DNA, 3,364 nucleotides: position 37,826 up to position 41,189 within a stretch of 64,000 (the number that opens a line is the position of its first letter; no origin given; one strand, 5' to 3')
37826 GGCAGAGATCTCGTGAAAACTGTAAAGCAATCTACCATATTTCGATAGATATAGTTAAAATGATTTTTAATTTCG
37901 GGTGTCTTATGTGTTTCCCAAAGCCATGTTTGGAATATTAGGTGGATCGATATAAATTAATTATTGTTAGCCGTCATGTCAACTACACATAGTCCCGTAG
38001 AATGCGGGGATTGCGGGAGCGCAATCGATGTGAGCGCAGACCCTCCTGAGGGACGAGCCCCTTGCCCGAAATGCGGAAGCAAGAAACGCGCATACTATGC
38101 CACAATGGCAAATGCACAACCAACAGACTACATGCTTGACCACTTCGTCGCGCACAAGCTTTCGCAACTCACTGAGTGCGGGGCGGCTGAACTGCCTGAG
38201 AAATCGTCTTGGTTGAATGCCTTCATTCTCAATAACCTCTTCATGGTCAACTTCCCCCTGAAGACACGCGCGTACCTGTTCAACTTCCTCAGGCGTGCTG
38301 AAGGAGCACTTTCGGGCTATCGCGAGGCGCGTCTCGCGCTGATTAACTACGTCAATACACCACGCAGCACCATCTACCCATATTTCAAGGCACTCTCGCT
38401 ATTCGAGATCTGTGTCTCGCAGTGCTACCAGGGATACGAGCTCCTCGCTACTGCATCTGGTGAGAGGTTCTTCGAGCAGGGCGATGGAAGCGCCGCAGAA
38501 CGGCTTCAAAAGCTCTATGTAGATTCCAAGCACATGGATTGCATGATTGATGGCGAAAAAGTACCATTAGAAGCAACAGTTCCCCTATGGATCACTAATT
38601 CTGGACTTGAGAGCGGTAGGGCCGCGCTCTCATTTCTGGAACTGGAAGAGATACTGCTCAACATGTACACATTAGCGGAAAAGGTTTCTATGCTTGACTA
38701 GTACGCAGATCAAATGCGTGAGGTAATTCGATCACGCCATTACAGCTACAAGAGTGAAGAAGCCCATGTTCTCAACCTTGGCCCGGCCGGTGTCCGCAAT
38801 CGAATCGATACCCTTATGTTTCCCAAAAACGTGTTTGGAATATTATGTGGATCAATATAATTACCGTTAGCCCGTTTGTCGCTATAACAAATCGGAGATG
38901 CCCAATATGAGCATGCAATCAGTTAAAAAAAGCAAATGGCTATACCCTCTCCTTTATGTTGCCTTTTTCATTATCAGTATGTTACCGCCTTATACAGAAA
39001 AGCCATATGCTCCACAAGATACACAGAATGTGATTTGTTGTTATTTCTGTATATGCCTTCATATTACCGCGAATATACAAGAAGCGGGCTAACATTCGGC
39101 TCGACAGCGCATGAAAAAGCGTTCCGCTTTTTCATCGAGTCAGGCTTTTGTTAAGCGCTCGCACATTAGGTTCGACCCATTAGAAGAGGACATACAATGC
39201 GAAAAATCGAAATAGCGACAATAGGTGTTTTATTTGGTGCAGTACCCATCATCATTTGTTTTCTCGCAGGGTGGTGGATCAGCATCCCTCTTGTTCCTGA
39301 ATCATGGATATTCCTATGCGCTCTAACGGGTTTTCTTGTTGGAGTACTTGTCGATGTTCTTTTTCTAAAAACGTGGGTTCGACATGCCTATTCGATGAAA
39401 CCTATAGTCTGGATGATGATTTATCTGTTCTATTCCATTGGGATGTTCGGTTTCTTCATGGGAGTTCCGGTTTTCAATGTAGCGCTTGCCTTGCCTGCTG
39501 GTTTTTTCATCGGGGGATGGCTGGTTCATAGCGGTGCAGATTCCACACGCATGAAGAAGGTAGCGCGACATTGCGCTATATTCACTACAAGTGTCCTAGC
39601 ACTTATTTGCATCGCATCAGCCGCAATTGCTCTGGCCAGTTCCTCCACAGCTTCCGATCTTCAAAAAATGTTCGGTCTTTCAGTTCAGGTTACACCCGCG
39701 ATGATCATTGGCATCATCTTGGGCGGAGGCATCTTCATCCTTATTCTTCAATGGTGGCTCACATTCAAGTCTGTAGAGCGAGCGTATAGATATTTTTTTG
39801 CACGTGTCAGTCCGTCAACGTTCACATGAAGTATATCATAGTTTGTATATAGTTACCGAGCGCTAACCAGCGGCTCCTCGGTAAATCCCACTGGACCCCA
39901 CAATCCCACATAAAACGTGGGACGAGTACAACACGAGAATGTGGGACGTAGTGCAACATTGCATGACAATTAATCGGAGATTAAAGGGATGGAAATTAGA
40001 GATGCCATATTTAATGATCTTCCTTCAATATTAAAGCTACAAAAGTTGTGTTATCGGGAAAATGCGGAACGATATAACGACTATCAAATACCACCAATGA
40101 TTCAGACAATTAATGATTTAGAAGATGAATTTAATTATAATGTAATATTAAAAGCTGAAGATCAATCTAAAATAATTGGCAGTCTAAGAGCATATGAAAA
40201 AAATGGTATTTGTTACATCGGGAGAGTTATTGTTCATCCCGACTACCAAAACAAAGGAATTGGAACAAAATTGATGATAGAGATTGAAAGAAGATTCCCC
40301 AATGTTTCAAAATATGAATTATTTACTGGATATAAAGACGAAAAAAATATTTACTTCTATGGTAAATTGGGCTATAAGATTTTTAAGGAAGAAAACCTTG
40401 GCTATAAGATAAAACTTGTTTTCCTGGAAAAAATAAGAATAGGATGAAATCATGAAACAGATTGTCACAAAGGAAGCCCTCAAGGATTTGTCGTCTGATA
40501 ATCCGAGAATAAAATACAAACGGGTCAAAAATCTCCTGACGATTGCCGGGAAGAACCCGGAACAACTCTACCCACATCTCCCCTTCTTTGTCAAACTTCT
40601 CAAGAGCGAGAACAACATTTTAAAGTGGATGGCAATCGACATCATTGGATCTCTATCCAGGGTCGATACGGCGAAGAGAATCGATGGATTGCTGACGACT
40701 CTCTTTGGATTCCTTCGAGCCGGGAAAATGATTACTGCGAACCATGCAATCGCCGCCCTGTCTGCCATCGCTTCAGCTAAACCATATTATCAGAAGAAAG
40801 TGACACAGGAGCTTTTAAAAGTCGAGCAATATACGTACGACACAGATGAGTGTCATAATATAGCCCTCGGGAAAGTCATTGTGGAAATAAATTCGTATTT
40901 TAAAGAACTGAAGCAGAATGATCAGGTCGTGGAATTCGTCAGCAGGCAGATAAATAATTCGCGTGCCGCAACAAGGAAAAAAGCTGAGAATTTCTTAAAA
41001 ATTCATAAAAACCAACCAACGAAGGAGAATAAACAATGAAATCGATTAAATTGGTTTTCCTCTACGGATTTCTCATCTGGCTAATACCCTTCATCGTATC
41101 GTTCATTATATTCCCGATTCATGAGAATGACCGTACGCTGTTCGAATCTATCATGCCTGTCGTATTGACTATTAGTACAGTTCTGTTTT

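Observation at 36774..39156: Integron-cassette-like array: three ~60-bp direct repeats ending in GTTAGCC, each just 5' of an ORF, with GGCTAAC partners after ORFs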

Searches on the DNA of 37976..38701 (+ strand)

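Call 64: search_with_rna_model(model_id=R1, sources=[L018, L017, L035, L032, L036, L022, L028, L011], filters=off, max_evalue=10, show_alignments=4)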
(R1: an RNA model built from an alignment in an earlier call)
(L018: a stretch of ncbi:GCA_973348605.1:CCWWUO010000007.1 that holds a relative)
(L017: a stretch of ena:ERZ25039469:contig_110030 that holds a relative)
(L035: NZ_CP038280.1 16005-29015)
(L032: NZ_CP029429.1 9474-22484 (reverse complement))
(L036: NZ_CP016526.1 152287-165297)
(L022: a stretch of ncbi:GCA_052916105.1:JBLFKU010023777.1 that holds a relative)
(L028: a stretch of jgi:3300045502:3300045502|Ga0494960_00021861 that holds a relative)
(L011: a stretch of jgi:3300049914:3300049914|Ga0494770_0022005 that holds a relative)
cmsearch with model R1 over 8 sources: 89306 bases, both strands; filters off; matches with E-value up to 10: 9.
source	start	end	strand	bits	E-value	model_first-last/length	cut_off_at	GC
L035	2628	2686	-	55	1.8e-12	1-72/72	no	0.53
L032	4854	4940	-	39.4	3.7e-08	1-72/72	no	0.44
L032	4534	4593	-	37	1.7e-07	1-72/72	no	0.57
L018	711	740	-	11.4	2.1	1-72/72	no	0.5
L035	6839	6932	+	9.9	5.3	1-72/72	no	0.61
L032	6839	6932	+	9.9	5.3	1-72/72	no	0.61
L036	6839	6932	+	9.9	5.3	1-72/72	no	0.61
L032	5422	5525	-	9.2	8.3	1-72/72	no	0.55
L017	12855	12886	-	9.2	8.4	1-72/72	no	0.53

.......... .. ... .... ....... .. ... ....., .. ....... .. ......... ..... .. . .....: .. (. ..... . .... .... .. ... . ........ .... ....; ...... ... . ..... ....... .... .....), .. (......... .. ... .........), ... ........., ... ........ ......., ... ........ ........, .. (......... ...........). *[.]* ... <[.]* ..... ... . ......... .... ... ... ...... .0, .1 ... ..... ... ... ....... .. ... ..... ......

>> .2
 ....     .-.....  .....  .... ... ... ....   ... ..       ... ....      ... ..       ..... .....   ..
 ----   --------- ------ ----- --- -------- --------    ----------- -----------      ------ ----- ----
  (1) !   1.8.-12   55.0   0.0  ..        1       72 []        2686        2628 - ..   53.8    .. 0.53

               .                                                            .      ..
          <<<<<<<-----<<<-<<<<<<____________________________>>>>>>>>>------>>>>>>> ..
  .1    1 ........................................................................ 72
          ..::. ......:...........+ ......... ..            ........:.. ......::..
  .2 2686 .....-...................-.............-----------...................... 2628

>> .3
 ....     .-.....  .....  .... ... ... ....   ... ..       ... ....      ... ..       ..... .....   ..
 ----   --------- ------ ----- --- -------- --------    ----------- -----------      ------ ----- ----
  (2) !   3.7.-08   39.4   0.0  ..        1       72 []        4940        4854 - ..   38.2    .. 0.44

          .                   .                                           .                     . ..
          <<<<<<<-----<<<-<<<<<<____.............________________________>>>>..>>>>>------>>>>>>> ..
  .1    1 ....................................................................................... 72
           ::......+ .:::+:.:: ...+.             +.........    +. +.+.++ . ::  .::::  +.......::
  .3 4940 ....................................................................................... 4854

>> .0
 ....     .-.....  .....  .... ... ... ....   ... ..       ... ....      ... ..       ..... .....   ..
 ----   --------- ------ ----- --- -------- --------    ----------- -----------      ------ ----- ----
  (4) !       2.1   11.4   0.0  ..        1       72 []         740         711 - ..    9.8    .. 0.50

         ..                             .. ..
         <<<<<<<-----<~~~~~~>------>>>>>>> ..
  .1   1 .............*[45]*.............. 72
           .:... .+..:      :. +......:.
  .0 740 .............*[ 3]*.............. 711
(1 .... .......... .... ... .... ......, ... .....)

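Call 104: search_with_rna_model(model_id=R1, sources=[L038, L039, L042, L019, L010], filters=off, max_evalue=5, show_alignments=2)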
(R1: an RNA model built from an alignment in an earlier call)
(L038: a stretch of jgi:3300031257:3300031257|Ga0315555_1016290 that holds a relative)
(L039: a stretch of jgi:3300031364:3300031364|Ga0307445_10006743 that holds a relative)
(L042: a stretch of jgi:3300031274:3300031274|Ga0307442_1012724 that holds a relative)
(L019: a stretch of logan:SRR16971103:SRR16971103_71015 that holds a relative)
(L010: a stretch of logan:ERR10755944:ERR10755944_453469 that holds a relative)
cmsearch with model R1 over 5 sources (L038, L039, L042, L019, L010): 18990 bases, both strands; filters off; matches with E-value up to 5: 3.
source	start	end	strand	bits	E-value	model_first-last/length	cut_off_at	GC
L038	3624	3688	+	14.9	0.049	1-72/72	no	0.54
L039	748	812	+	14.9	0.049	1-72/72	no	0.54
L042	2122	2186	+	14.9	0.049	1-72/72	no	0.54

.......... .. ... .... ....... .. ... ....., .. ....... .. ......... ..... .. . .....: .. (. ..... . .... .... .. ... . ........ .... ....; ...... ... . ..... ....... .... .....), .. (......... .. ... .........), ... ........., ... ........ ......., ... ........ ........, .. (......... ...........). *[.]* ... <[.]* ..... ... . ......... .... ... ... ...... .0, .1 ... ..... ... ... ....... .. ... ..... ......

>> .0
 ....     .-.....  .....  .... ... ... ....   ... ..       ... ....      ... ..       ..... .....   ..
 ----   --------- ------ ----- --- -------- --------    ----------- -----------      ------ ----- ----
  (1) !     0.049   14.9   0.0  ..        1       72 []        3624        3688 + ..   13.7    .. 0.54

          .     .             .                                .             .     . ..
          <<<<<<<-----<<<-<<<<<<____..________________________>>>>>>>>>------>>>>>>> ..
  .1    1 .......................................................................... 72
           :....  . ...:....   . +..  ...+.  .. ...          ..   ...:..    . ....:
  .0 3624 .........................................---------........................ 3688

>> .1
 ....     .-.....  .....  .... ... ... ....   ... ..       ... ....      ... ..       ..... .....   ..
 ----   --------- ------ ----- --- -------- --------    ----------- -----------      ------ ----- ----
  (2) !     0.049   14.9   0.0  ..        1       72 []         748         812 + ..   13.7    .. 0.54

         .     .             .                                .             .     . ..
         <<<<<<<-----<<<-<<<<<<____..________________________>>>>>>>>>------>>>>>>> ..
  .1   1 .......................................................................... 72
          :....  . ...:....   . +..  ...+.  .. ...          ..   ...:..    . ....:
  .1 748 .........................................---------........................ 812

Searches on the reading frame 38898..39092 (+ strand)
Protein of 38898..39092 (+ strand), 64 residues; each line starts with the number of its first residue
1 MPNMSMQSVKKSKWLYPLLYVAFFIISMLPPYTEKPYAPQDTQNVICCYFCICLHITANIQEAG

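Call 11: search_protein_families(library=pfam, proteins=[window:38898-39092:+], max_evalue=0.01)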
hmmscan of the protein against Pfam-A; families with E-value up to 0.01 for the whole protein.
window:38898-39092:+ (64 aa): 0 families

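Call 39: find_encoding_contigs(protein=window:38898-39092:+, flank=10000, max_places=10)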
Protein window:38898-39092:+ (64 aa): no gene with exactly this product is on record in the collection.

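Call 76: search_protein_families(library=padloc, proteins=[window:38898-39092:+], max_evalue=0.01)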
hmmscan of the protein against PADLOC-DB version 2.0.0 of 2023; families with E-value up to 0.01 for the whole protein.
window:38898-39092:+ (64 aa): 0 families

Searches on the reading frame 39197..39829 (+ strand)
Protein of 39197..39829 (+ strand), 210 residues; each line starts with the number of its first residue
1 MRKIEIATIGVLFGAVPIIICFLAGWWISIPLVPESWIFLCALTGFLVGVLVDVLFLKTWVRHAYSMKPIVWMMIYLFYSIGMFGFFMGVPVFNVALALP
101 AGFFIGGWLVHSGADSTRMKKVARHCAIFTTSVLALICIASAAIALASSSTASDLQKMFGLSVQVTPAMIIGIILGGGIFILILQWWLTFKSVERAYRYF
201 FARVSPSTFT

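Call 11: search_protein_families(library=pfam, proteins=[window:39197-39829:+], max_evalue=0.01)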
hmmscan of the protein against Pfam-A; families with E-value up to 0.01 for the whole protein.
window:39197-39829:+ (210 aa): 0 families

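Call 38: find_encoding_contigs(protein=window:39197-39829:+, flank=10000, max_places=10)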
Protein window:39197-39829:+ (210 aa): no gene with exactly this product is on record in the collection.
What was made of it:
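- Tried and rejected: Look-ups of ORF3 and ORF4 by exact sequence: not on record (calls 38, 39).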

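Call 76: search_protein_families(library=padloc, proteins=[window:39197-39829:+], max_evalue=0.01)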
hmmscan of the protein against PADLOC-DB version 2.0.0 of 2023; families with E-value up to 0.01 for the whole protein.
window:39197-39829:+ (210 aa): 0 families

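Call 94: search_protein_families(library=ncbifam, proteins=[window:39197-39829:+], max_evalue=0.001)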
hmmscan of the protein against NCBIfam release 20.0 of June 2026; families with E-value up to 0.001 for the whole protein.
window:39197-39829:+ (210 aa): 0 families

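Call 97: find_homologous_proteins(query=window:39197-39829:+, max_evalue=0.00001)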
Query window:39197-39829:+ (210 aa): 321 proteins with E <= 0.00001 among 941 candidates; the best 120 are listed.
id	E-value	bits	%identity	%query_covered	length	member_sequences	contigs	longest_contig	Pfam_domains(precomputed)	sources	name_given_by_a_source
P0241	1.9e-130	451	100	100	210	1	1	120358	-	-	-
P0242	4.5e-116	404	89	100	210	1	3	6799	-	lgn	-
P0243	5.0e-116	404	90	100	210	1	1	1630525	-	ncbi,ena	-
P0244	9.5e-107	374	83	99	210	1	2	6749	-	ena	-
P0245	1.0e-105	370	81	100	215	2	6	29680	-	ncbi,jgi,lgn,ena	jgi:hypothetical protein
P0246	6.6e-104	364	83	100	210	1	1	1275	-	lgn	-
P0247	8.3e-103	361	80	99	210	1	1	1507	-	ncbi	-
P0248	1.1e-102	360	80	100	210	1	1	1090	-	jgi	jgi:hypothetical protein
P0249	1.2e-101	357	82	96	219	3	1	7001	-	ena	-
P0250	2.9e-99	349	79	100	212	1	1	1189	-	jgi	jgi:hypothetical protein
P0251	7.4e-99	348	80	98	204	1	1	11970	-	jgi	-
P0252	2.5e-98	346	76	100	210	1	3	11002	-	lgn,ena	-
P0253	7.0e-98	345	80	100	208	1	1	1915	-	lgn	-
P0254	2.4e-97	343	76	100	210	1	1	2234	-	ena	-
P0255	2.4e-96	340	76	98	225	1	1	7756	-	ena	-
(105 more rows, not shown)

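Call 98: find_encoding_contigs(protein=P0243, flank=10000, max_places=4)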
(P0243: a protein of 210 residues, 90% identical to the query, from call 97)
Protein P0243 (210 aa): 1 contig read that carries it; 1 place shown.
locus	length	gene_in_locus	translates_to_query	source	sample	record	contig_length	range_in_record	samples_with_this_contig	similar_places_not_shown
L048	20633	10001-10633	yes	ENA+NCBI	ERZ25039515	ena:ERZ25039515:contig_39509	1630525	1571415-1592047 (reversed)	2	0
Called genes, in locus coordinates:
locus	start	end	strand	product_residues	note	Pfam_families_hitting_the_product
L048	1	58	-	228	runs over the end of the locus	PF07610:DUF1573, PF22544:HYDIN_VesB_CFA65-like_Ig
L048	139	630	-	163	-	PF02566:OsmC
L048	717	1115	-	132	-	-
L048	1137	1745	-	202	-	PF03167:UDG (weak)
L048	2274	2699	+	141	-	PF00583:Acetyltransf_1, PF13673:Acetyltransf_10, PF13508:Acetyltransf_7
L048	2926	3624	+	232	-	PF00072:Response_reg, PF00486:Trans_reg_C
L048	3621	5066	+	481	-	PF00672:HAMP, PF00512:HisKA, PF02518:HATPase_c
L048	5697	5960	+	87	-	-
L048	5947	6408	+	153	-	-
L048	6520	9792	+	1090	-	PF02384:N6_Mtase, PF07669:Eco57I (weak)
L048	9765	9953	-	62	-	-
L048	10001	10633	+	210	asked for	-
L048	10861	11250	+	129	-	-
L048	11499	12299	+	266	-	PF09825:BPL_N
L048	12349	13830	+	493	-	-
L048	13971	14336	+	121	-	PF10417:1-cysPrx_C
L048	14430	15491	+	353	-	PF13088:BNR_2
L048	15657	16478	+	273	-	-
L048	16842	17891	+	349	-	-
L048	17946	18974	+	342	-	PF12849:PBP_like_2, PF01547:SBP_bac_1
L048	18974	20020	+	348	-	PF00528:BPD_transp_1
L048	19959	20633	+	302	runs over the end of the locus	PF00528:BPD_transp_1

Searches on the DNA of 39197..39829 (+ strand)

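Call 102: search_with_rna_model(model_id=R1, source=L048, filters=off, max_evalue=10, show_alignments=6)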
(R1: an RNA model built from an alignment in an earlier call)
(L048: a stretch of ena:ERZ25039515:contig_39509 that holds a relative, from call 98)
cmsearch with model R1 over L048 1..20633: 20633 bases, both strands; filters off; matches with E-value up to 10: 4.
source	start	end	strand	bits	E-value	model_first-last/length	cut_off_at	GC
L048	9816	9873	+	31.7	1.2e-06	1-72/72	no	0.53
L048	6418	6490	+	16.3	0.021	1-72/72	no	0.53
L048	11669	11693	-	9.8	1.3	1-72/72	no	0.32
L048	18656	18695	+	6.9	8.6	1-72/72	no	0.52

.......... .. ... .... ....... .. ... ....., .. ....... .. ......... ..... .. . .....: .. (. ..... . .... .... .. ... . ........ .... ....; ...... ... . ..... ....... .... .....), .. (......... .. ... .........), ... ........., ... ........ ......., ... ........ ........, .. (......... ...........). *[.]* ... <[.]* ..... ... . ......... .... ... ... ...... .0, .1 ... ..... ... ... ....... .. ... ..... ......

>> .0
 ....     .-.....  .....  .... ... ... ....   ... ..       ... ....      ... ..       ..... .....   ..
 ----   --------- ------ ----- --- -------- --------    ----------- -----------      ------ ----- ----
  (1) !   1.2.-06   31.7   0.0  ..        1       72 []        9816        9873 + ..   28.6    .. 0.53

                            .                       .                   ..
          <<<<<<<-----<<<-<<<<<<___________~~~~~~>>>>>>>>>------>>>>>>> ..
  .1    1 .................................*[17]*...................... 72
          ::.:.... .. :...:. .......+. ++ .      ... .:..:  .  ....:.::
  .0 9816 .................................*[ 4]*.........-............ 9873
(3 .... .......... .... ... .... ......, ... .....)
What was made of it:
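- The home-made attC model hits L048 at 9816-9873 (31.7 bits, E 1e-6) and 6418-6490 (E 0.02), beside that gene (call 102).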

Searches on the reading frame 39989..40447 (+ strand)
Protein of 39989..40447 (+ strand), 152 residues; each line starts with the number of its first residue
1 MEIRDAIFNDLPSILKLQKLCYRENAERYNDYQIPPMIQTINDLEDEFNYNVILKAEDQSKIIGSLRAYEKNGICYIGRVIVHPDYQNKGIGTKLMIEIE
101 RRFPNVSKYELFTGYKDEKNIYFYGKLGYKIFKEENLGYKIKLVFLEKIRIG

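Call 11: search_protein_families(library=pfam, proteins=[window:39989-40447:+], max_evalue=0.01)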
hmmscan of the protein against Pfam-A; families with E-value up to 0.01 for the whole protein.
window:39989-40447:+ (152 aa): 6 families
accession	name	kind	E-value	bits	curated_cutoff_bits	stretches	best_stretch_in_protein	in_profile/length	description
PF00583.31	Acetyltransf_1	-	9.4e-16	58.6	20.7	1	17-129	7-116/116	Acetyltransferase (GNAT) family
PF13508.13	Acetyltransf_7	-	1.6e-13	51.2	27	1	53-130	5-83/84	Acetyltransferase (GNAT) domain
PF13673.13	Acetyltransf_10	-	1.1e-10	42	23.6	1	45-138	23-116/128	Acetyltransferase (GNAT) domain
PF13527.13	Acetyltransf_9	-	7.2e-06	26.5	25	1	3-131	2-126/127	Acetyltransferase (GNAT) domain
PF08445.16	FR47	-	0.00026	21.4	22.1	1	72-133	19-81/86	FR47-like protein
PF13420.13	Acetyltransf_4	-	0.0084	16.6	24.3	0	9-135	7-140/155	Acetyltransferase (GNAT) domain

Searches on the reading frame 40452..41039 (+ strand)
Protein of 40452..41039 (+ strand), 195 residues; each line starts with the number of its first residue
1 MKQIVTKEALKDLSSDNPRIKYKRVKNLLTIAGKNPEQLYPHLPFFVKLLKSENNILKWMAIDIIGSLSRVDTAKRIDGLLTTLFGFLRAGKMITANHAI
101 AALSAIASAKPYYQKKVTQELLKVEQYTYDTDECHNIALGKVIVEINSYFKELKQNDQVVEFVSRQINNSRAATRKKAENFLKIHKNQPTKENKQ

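Call 11: search_protein_families(library=pfam, proteins=[window:40452-41039:+], max_evalue=0.01)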
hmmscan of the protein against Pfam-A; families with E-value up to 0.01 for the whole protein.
window:40452-41039:+ (195 aa): 4 families
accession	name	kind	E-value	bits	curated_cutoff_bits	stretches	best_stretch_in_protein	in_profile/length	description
PF24714.1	TOR1L1_N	-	0.00039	20.3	43.3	1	35-124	165-256/281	TORTIFOLIA1 N-terminal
PF13513.12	HEAT_EZ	-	0.00097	20.1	27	0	31-67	14-54/55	HEAT-like repeat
PF01602.26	Adaptin_N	-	0.0021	17.2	37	0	8-154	268-410/524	Adaptin N terminal region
PF13646.12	HEAT_2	-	0.009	16.7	27.7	0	44-109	2-61/88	HEAT repeats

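Call 76: search_protein_families(library=padloc, proteins=[window:40452-41039:+], max_evalue=0.01)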
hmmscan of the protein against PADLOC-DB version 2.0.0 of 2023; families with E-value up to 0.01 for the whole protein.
window:40452-41039:+ (195 aa): 2 families
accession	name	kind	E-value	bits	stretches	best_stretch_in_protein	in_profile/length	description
PDLC03925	OloA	-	0.00083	16.7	1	48-193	175-296/596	-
PDLC04459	PDC-M15A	-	0.0075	14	0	113-179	114-180/231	-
